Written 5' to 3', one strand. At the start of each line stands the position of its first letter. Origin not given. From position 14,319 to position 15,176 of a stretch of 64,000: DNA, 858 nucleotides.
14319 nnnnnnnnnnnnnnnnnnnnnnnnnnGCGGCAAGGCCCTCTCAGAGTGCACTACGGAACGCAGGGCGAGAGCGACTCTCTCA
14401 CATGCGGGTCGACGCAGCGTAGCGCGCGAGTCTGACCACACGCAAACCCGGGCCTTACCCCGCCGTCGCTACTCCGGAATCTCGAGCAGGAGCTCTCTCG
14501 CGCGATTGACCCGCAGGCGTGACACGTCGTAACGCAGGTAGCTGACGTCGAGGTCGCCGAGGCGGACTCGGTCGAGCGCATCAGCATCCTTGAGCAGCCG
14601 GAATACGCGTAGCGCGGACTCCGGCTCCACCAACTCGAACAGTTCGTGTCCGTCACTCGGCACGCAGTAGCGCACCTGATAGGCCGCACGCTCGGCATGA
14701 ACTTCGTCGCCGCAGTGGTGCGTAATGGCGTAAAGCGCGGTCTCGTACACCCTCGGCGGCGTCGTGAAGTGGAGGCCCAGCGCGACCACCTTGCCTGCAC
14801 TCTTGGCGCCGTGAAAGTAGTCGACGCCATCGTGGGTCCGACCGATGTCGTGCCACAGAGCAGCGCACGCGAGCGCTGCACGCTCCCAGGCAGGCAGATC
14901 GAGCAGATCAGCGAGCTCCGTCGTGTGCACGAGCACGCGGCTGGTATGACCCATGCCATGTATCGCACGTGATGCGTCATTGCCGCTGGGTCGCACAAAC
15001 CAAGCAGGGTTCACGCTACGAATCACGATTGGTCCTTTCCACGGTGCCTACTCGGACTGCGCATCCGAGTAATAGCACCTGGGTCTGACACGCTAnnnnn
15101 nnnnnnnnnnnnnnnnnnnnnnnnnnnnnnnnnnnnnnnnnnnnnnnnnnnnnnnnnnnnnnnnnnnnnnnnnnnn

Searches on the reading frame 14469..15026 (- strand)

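Call 44: search_protein_families(library=pfam, proteins=[window:14469-15026:-], max_evalue=0.00001)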
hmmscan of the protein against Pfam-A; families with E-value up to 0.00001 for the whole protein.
window:14469-15026:- (185 aa): 1 family
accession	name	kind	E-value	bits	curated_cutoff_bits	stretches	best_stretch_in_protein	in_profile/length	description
PF01966.28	HD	-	4.1e-06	27.5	22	1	26-153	3-115/116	HD domain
